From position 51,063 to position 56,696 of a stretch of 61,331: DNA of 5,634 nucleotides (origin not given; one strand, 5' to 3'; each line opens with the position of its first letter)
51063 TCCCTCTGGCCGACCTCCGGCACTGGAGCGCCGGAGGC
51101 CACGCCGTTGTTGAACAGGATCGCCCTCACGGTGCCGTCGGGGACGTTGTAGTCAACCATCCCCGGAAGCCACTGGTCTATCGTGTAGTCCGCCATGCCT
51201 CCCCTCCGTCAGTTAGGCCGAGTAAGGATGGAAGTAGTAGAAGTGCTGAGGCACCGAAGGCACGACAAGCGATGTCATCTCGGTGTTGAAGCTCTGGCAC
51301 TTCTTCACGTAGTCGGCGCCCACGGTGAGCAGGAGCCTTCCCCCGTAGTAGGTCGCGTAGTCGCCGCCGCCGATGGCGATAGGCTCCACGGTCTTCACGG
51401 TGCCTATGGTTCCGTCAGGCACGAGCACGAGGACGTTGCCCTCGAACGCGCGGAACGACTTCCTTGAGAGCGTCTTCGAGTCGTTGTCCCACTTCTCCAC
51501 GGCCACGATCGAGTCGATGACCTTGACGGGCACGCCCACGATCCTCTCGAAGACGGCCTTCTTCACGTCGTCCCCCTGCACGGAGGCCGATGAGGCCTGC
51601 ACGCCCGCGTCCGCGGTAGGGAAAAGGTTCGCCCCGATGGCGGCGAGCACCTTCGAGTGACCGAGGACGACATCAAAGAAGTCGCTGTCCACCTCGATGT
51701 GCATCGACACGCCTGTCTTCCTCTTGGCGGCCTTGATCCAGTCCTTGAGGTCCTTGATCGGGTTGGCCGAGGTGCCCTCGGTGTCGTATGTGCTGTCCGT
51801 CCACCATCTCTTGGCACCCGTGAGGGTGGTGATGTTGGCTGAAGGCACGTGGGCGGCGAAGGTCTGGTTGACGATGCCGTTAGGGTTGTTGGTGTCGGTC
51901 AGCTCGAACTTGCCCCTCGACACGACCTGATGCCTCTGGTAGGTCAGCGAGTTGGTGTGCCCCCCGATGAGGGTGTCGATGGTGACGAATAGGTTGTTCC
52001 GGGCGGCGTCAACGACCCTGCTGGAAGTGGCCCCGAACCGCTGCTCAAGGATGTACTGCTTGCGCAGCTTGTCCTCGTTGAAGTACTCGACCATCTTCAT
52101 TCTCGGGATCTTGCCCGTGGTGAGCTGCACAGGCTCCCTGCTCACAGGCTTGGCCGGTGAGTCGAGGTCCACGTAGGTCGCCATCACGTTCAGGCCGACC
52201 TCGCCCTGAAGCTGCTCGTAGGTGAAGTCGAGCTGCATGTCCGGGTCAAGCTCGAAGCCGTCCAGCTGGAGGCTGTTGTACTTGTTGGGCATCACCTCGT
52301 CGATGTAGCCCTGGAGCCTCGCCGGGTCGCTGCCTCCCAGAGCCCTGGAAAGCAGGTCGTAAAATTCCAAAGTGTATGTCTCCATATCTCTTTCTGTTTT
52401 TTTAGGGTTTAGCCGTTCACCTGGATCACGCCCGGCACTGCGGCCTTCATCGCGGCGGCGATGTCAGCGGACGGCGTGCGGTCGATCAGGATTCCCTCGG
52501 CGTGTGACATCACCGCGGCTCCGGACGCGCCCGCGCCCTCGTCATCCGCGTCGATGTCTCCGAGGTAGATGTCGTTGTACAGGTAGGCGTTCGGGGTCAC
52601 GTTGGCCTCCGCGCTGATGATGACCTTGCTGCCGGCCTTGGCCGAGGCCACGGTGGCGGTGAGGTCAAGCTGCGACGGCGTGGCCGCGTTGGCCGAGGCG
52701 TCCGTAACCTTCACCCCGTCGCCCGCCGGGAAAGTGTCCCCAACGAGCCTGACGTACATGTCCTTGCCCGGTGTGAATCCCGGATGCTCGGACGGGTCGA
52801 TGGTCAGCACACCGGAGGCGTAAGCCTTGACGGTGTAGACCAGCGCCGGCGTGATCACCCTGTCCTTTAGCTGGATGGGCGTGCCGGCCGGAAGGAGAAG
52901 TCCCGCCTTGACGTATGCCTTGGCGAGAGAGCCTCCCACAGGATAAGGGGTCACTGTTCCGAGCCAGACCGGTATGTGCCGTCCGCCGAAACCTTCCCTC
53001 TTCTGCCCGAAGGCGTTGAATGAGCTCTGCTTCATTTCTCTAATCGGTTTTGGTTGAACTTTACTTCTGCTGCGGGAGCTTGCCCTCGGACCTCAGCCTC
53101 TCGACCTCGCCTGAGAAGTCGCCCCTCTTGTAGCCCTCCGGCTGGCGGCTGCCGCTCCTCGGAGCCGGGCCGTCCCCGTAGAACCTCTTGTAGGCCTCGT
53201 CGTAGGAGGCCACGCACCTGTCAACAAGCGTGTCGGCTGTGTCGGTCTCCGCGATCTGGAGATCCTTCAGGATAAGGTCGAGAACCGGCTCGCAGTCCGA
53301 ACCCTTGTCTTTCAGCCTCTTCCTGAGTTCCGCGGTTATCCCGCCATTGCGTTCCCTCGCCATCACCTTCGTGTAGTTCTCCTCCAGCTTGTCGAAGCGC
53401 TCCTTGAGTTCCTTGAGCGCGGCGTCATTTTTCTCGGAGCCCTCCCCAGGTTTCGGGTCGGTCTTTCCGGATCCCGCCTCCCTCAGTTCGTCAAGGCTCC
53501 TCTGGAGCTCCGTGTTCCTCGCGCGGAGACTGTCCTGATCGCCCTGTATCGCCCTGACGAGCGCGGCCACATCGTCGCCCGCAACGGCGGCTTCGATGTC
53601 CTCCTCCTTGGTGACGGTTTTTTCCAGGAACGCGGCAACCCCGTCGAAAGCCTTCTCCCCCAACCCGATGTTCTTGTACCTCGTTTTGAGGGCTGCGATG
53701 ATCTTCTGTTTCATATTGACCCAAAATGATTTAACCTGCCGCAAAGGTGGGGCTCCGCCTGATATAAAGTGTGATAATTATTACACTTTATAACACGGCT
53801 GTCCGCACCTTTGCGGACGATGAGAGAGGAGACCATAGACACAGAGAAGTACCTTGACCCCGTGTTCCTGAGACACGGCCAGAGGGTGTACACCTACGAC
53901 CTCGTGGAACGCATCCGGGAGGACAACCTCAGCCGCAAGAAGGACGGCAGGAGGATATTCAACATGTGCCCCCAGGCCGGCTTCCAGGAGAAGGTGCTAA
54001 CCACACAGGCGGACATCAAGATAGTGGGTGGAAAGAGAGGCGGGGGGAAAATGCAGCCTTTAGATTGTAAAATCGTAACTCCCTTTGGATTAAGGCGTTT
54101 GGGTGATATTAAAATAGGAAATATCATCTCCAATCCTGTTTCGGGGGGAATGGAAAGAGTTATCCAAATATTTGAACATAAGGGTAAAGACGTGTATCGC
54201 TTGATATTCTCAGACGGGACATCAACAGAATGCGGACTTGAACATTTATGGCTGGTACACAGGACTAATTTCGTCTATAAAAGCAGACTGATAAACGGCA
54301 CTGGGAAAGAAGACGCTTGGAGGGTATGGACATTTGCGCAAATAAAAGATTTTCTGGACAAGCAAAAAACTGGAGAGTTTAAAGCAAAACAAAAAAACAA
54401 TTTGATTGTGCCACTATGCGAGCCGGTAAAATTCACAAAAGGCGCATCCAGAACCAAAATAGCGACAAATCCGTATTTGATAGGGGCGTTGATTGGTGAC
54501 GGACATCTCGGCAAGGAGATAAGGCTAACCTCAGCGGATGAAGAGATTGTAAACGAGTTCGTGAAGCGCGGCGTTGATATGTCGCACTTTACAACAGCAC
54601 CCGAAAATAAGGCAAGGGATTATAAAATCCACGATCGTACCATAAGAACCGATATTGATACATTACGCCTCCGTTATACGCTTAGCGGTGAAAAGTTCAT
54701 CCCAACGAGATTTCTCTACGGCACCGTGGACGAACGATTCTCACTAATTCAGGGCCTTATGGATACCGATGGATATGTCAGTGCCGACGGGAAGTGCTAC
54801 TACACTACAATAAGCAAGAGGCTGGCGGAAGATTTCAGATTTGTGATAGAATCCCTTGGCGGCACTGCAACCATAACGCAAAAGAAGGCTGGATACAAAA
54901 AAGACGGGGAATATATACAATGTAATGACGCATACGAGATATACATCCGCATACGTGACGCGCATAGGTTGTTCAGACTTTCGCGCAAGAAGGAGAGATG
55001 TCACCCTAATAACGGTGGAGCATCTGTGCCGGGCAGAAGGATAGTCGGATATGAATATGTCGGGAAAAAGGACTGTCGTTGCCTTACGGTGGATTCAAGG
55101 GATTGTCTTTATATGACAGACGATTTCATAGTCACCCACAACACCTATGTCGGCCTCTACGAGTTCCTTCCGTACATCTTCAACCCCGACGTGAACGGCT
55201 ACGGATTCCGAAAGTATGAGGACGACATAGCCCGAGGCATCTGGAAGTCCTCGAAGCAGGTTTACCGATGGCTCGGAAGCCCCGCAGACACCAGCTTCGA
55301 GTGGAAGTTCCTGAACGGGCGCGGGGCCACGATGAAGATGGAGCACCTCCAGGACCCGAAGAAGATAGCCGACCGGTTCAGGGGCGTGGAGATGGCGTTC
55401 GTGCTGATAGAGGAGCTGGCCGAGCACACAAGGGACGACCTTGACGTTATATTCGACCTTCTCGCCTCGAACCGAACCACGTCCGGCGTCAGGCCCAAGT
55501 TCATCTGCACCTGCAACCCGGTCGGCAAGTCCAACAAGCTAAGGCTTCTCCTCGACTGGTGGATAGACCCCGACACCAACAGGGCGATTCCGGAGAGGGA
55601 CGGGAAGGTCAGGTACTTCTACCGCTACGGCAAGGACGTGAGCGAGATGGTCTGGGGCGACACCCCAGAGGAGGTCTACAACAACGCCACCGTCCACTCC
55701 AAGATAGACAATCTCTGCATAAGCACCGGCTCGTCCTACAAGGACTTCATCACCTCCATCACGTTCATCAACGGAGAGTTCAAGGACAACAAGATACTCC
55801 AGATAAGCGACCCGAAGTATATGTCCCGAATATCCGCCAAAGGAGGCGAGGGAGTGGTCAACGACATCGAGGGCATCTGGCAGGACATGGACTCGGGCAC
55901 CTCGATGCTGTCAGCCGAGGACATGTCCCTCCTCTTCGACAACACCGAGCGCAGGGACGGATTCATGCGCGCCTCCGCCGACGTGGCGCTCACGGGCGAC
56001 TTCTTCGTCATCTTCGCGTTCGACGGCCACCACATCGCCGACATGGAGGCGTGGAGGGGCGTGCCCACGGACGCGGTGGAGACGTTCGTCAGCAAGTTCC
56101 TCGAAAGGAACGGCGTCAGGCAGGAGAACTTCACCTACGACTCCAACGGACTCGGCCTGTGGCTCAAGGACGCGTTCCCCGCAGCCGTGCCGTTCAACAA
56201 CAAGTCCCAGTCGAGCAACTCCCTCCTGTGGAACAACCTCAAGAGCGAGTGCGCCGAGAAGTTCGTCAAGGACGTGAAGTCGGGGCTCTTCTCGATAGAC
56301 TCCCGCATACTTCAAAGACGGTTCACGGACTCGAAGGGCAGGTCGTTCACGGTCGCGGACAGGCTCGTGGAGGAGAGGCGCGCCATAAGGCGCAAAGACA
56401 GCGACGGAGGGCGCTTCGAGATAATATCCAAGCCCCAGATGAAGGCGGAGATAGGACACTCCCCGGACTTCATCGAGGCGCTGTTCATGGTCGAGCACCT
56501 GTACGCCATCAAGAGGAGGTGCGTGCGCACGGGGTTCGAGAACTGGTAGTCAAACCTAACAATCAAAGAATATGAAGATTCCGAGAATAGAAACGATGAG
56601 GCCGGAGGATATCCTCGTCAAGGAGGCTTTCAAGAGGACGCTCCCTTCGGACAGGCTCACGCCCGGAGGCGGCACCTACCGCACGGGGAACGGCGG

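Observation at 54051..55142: Intein in the TerL P-loop with class-3 (WCT) hallmarks and no N-terminal Cys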

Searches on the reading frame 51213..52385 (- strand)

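Call 45: search_protein_families(library=pfam, proteins=[window:51213-52385:-], max_evalue=0.01)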
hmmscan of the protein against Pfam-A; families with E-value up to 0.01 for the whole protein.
window:51213-52385:- (390 aa): 1 family
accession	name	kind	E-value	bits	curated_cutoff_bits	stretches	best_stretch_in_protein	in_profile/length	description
PF03864.22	Phage_cap_E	-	3.3e-14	53.1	22.9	1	32-337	12-280/329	Phage major capsid protein E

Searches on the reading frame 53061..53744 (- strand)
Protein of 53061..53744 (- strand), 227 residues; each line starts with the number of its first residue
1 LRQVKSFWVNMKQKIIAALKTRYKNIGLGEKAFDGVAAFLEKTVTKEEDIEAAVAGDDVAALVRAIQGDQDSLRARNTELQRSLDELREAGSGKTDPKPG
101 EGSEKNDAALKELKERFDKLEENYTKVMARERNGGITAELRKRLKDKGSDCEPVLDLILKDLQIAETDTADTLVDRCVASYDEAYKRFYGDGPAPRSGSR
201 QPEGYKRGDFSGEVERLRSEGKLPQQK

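Call 45: search_protein_families(library=pfam, proteins=[window:53061-53744:-], max_evalue=0.01)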
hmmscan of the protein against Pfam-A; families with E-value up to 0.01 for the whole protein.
window:53061-53744:- (227 aa): 3 families
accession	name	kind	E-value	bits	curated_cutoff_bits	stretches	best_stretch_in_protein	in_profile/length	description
PF07200.18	Mod_r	-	0.00017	22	30.1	1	40-176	8-127/146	Modifier of rudimentary (Mod(r)) protein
PF13675.11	PilJ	-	0.0077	16.7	26.6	0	61-132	33-103/114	Type IV pili methyl-accepting chemotaxis transducer N-term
PF06304.16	DUF1048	-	0.0096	16.7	29.6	0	31-72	48-88/102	Protein of unknown function (DUF1048)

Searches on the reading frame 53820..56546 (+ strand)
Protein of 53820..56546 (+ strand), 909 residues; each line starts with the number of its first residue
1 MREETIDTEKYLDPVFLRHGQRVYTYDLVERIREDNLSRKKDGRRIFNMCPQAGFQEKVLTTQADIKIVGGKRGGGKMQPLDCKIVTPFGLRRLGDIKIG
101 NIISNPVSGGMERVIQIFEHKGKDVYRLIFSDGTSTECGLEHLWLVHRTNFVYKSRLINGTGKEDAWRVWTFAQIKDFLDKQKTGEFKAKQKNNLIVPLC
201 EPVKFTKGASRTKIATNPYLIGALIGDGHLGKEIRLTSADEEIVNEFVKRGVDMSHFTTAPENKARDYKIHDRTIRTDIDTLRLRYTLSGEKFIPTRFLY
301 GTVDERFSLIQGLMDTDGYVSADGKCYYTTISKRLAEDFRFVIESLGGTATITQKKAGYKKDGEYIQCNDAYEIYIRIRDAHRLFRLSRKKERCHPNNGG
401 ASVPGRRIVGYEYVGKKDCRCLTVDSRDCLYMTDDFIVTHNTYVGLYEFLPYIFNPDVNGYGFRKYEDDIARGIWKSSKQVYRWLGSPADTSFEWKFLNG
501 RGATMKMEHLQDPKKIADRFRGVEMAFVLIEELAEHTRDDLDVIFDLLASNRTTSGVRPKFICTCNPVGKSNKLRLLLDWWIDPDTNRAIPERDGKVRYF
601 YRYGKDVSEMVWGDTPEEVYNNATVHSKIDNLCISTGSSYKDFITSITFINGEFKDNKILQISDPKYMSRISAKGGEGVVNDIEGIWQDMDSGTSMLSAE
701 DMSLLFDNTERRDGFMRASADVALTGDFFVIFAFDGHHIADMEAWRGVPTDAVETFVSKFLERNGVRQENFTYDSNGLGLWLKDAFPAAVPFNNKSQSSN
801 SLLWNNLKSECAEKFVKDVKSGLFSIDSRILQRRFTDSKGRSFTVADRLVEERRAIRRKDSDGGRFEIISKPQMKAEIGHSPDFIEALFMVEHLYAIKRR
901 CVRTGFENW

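Call 4: search_protein_families(library=pfam, proteins=[window:53820-56546:+], max_evalue=1)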
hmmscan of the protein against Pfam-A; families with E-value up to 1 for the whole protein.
window:53820-56546:+ (909 aa): 3 families
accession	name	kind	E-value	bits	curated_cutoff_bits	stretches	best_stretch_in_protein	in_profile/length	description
PF14528.11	LAGLIDADG_3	-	3.8e-11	43.5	22.5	1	306-384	3-77/82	LAGLIDADG-like domain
PF05204.19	Hom_end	-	2.1e-05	25.1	21.1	1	300-382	8-90/110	Homing endonuclease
PF03237.21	Terminase_6N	-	0.00071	19.7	22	1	442-582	11-150/215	Terminase large subunit, T4likevirus-type, N-terminal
